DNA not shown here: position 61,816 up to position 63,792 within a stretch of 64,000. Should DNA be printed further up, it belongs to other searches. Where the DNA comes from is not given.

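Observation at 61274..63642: Candidate two-gene defence module: 559-aa protein with Swt1-like HEPN C-terminus plus T5orf172/GIY-YIG-like protein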

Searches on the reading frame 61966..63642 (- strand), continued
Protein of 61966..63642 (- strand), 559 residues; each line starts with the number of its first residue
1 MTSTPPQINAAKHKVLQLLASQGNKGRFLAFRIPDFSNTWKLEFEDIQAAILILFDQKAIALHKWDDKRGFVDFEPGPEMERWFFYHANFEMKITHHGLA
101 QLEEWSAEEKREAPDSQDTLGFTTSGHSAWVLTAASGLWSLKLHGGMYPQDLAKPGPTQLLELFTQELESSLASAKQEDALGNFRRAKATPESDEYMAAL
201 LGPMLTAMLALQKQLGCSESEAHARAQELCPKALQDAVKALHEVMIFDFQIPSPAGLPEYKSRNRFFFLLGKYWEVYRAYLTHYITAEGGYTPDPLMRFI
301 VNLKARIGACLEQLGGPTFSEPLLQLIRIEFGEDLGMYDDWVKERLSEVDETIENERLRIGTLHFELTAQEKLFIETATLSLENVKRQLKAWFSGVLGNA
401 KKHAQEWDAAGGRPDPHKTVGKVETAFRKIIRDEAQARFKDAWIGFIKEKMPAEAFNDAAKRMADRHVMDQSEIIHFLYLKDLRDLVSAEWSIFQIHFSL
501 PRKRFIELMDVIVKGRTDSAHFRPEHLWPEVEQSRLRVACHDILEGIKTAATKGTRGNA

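Call 55: search_protein_families(library=padloc, proteins=[L002:8153-8758:+, L003:53-523:+, L003:2279-2824:+, L005:452-835:+], max_evalue=0.1)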
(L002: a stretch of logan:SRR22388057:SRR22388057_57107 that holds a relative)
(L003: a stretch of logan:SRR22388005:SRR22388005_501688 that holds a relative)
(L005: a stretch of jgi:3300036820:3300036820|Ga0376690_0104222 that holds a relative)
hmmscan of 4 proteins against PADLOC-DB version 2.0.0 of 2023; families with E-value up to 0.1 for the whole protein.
L002:8153-8758:+ (202 aa): 0 families

L003:53-523:+ (157 aa): 1 family
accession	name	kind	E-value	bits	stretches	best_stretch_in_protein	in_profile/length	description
PDLC02351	AbiP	-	0.013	13.5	1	9-36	4-31/223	AbiP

L003:2279-2824:+ (182 aa): 1 family
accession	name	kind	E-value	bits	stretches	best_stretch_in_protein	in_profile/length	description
PDLC04779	PDC-M70B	-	0.057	10.8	1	79-119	96-136/238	-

L005:452-835:+ (128 aa): 0 families

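Call 62: find_related_loci(query=A3, collection=metagenome_contigs, flank=6000)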
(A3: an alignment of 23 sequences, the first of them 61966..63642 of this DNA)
Query A3 (559 aa) in metagenome_contigs; peptide patterns used: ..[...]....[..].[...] (x = any residue, [..] = any of these).
25 stretches matched a pattern; 1 encode a relative of the query (tblastn E <= 1e-3); 1 distinct loci.
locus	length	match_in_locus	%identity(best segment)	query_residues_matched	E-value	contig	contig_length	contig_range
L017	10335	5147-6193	30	193-550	1e-47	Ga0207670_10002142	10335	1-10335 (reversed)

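Call 63: find_related_loci(query=A3, collection=viral_contigs, flank=6000)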
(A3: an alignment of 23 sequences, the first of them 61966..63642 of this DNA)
Query A3 (559 aa) in viral_contigs; peptide patterns used: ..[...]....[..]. (x = any residue, [..] = any of these).
2 stretches matched a pattern, but none encodes a relative of the query by tblastn (E <= 1e-3).

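Call 66: search_protein_families(library=pfam, proteins=[L006:6342-7376:-, L006:9230-9823:+, L006:9840-10964:+, L008:5515-6471:-, L008:9566-9976:+, L008:10585-11973:+, L017:6644-7435:+, L017:3572-4351:-, L017:4646-6625:+, L007:2492-6217:+], max_evalue=0.01)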
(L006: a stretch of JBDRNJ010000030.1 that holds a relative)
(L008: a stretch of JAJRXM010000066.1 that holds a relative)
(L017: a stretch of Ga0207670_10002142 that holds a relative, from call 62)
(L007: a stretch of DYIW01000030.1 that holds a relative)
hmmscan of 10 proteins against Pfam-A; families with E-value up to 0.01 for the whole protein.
L006:6342-7376:- (344 aa): 2 families
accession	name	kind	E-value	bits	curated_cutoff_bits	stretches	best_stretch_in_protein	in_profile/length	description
PF00941.27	FAD_binding_5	-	2.2e-39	135.5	27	2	83-225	29-169/170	FAD binding domain in molybdopterin dehydrogenase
PF03450.22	CO_deh_flav_C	-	1e-22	80.6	25.5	1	235-335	3-101/102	CO dehydrogenase flavoprotein C-terminal domain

L006:9230-9823:+ (197 aa): 2 families
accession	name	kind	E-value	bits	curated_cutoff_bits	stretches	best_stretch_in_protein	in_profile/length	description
PF17932.6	TetR_C_24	-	4.7e-19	69.2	26.4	1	85-194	2-114/114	Tetracyclin repressor-like, C-terminal domain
PF00440.29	TetR_N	-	1.2e-11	44.7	24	1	19-64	1-46/47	Bacterial regulatory proteins, tetR family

L006:9840-10964:+ (374 aa): 2 families
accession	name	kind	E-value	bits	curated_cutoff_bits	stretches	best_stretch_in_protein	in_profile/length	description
PF06050.19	HGD-D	-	1.8e-87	294.5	28.4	1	32-368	1-342/342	2-hydroxyglutaryl-CoA dehydratase, D-component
PF21086.3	ACT_PSP_2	-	0.0048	17.4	24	0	176-217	33-67/77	ACT domain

L008:5515-6471:- (318 aa): 6 families
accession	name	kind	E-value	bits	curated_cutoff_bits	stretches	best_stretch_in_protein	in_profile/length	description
PF16363.11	GDP_Man_Dehyd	-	8.3e-134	446.7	27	1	4-308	1-332/332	GDP-mannose 4,6 dehydratase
PF01370.27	Epimerase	-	4.6e-68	229.7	20.9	1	3-241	1-240/240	NAD dependent epimerase/dehydratase family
PF04321.23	RmlD_sub_bind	-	1.6e-09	37.7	27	1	1-162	1-141/287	RmlD substrate binding domain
PF05368.20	NmrA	-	1.5e-05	25.2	27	1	4-69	6-70/298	NmrA-like family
PF13460.12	NAD_binding_10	-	0.00023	21.5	27.2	1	7-68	1-60/184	NAD(P)H-binding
PF02719.21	Polysacc_synt_2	-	0.0034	17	20.2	1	4-107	2-114/293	Polysaccharide biosynthesis protein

L008:9566-9976:+ (136 aa): 1 family
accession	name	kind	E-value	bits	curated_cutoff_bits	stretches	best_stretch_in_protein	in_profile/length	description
PF11964.13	SpoIIAA-like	-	1.7e-05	25.9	25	1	15-122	6-105/106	SpoIIAA-like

L008:10585-11973:+ (462 aa): 1 family
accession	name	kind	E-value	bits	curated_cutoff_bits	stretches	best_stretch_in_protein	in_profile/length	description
PF00474.23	SSF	-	1.4e-87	294.6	22.8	1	21-419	1-406/406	Sodium:solute symporter family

L017:6644-7435:+ (263 aa): 0 families

L017:3572-4351:- (259 aa): 0 families

L017:4646-6625:+ (659 aa): 0 families

L007:2492-6217:+ (1241 aa): 0 families

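Call 67: search_protein_families(library=pfam, proteins=[P0031, P0038, P0041, P0046, P0048, P0100, P0137, P0141, P0147, P0152], max_evalue=0.01)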
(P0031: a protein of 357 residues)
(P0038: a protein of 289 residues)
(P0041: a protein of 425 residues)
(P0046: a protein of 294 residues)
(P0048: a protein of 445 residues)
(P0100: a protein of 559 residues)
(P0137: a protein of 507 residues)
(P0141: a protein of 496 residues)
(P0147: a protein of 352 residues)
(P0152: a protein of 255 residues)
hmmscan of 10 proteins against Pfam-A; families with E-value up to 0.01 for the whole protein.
P0031 (357 aa): 1 family
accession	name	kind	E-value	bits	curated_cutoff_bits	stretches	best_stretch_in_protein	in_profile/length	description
PF18731.6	HEPN_Swt1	-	2.1e-07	31.7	27.5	1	65-193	2-113/115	Swt1-like HEPN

P0038 (289 aa): 1 family
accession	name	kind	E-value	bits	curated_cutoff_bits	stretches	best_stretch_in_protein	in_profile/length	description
PF18731.6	HEPN_Swt1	-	0.00019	22.1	27.5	1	15-135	6-110/115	Swt1-like HEPN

P0041 (425 aa): 1 family
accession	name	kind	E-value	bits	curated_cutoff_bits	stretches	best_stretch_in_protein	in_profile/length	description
PF18731.6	HEPN_Swt1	-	0.00014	22.6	27.5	1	157-281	6-114/115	Swt1-like HEPN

P0046 (294 aa): 0 families

P0048 (445 aa): 1 family
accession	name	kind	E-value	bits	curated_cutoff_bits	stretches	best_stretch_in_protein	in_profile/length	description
PF18731.6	HEPN_Swt1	-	4.4e-06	27.4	27.5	1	162-284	8-113/115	Swt1-like HEPN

P0100 (559 aa): 8 families
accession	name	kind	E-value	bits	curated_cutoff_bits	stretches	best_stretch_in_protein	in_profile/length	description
PF12895.13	ANAPC3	-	9.2e-06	26.3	27.2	1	175-223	28-77/82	Anaphase-promoting complex, cyclosome, subunit 3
PF07719.23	TPR_2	-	2.6e-05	24.4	27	0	172-201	3-32/34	Tetratricopeptide repeat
PF14559.12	TPR_19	-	6.4e-05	23.6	25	0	183-223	4-46/68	Tetratricopeptide repeat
PF13181.12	TPR_8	-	0.0001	22.6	25.7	0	204-222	3-21/34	Tetratricopeptide repeat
PF13176.12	TPR_7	-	0.00097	19.5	27.9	0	204-225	1-22/36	Tetratricopeptide repeat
PF00515.34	TPR_1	-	0.0028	17.8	27.8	0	207-222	6-21/34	Tetratricopeptide repeat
PF07721.20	TPR_4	-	0.0034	18.3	27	0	171-195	2-26/26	Tetratricopeptide repeat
PF13174.12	TPR_6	-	0.004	18.2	26.3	0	207-223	5-21/33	Tetratricopeptide repeat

P0137 (507 aa): 4 families
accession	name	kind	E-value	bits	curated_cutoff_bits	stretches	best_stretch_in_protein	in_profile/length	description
PF14516.12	AAA_35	-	6e-11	42.2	27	1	38-347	34-329/331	AAA-like domain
PF13191.12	AAA_16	-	1.6e-08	35.6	32.6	1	16-177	2-158/167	AAA ATPase domain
PF20702.3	nSTAND2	-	1.1e-06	28.5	24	1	33-264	2-229/279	Novel STAND NTPase 2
PF18731.6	HEPN_Swt1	-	8.8e-06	26.4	27.5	1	374-500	6-112/115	Swt1-like HEPN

P0141 (496 aa): 2 families
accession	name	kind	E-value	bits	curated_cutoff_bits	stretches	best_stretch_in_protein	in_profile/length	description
PF00078.32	RVT_1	-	9.5e-21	74.9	29.6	1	36-242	1-202/205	Reverse transcriptase (RNA-dependent DNA polymerase)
PF18731.6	HEPN_Swt1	-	3.9e-05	24.4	27.5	1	367-493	6-114/115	Swt1-like HEPN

P0147 (352 aa): 3 families
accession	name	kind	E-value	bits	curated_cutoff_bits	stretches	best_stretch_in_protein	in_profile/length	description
PF18731.6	HEPN_Swt1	-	7.4e-10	39.6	27.5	1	213-346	3-113/115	Swt1-like HEPN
PF07751.16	Abi_2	-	0.0018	19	25.6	1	195-327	34-181/184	Abi-like protein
PF08700.17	VPS51_Exo84_N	-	0.0046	17.5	24.2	0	202-235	24-57/87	Vps51/EXO84/COG1 N-terminal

P0152 (255 aa): 0 families

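Call 68: search_protein_families(library=pfam, proteins=[P0036, P0049, P0051, P0055, P0058, P0059, P0065, P0067, P0069, P0029], max_evalue=0.01)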
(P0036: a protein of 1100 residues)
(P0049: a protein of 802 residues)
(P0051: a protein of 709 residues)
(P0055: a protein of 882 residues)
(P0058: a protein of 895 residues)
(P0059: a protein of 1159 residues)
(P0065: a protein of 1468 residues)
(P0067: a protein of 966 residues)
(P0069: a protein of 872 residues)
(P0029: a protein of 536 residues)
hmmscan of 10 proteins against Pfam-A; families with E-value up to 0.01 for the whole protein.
P0036 (1100 aa): 0 families

P0049 (802 aa): 0 families

P0051 (709 aa): 0 families

P0055 (882 aa): 0 families

P0058 (895 aa): 0 families

P0059 (1159 aa): 0 families

P0065 (1468 aa): 6 families
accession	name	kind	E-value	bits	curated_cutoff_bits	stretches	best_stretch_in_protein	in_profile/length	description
PF00158.32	Sigma54_activat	-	3.5e-44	150.9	20.2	1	1231-1372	10-152/168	Sigma-54 interaction domain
PF25601.1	AAA_lid_14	-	4.3e-09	36.5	27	1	1385-1462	1-75/87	AAA+ ATPase lid domain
PF07728.20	AAA_5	-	1.5e-07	31.9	22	1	1246-1365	2-125/139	AAA domain (dynein-related subfamily)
PF14532.12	Sigma54_activ_2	-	2.5e-06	28.2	25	1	1230-1342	8-97/138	Sigma-54 interaction domain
PF00004.35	AAA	-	2.8e-06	28.3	21.2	1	1246-1382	1-130/131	ATPase family associated with various cellular activities (AAA)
PF07724.20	AAA_2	-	0.00049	20.6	27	1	1244-1365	4-127/166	AAA domain (Cdc48 subfamily)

P0067 (966 aa): 3 families
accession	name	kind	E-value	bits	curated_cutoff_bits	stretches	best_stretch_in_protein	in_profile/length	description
PF08279.18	HTH_11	-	9e-05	22.7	25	1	899-951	2-54/55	HTH domain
PF08220.18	HTH_DeoR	-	9.1e-05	22.6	21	1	898-942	1-46/57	DeoR-like helix-turn-helix domain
PF25213.1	HVO_A0261_N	-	0.0018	18.5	35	1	889-942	3-55/86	HVO_A0261 N-terminal domain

P0069 (872 aa): 0 families

P0029 (536 aa): 0 families

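Call 79: search_protein_families(library=padloc, proteins=[L001:4435-7980:+, L001:3001-3525:+, L001:3544-4425:+, L002:8958-9713:+, L003:2867-3604:+], max_evalue=0.001)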
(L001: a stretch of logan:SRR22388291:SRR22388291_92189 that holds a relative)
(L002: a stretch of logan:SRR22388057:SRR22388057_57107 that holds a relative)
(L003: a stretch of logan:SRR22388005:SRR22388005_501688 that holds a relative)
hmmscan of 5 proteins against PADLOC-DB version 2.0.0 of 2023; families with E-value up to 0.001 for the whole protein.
L001:4435-7980:+ (1182 aa): 30 families (the best 25 are shown)
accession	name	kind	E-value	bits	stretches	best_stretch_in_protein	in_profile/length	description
PDLC00192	HamB1|HamB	-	1.5e-63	212.9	2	172-497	162-467/1104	DEAD-box helicase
PDLC00174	HamB1|HamB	-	1.1e-59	200.3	1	73-1011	75-981/1163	DEAD-box helicase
PDLC00194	HamB1|HamB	-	7e-52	174.4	2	195-490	146-419/995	DEAD-box helicase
PDLC00188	HamB1|HamB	-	5.3e-36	122.1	2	607-757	539-684/1037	DEAD-box helicase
PDLC00186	HamB1|HamB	-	7.4e-27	91.7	2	636-723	443-527/864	DEAD-box helicase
PDLC00200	HamB2|HamB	-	2.8e-26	89.8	2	636-747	442-550/865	DEAD-box helicase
PDLC00178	HamB1|HamB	-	8e-25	84.9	2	625-759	558-685/830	DEAD-box helicase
PDLC04531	PDC-M23B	-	5e-23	79.1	2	611-718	600-701/1060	-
PDLC00187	HamB1|HamB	-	4.4e-21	72.9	2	637-724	430-514/851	DEAD-box helicase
PDLC00175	HamB1|HamB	-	7.8e-21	71.2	2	627-742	537-646/1000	DEAD-box helicase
PDLC00190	HamB1|HamB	-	1e-18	65.2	1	637-738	428-526/866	DEAD-box helicase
PDLC00176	HamB1|HamB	-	2e-18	63.9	1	635-742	422-525/845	DEAD-box helicase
PDLC00185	HamB1|HamB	-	1.9e-17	60.5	2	636-726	437-523/871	DEAD-box helicase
PDLC00199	HamB2|HamB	-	1.1e-16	58.1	2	637-716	431-506/841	DEAD-box helicase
PDLC04530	PDC-M23B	-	3.2e-14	49.9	2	297-463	86-247/828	-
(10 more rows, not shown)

L001:3001-3525:+ (175 aa): 2 families
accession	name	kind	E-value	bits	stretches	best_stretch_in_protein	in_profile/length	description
PDLC00551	JetC2|JetC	-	0.00067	15.6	1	3-150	743-890/1365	DUF3584 domain; MukB-like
PDLC00553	JetC2|JetC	-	0.00095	15.1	0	9-146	446-581/1361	DUF3584 domain; MukB-like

L001:3544-4425:+ (294 aa): 0 families

L002:8958-9713:+ (252 aa): 0 families

L003:2867-3604:+ (246 aa): 0 families

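Call 96: search_solved_structures(query=P0089, max_evalue=0.1)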
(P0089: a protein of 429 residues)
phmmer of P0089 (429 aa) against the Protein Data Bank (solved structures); distinct sequences matched with E-value up to 0.1: 0.
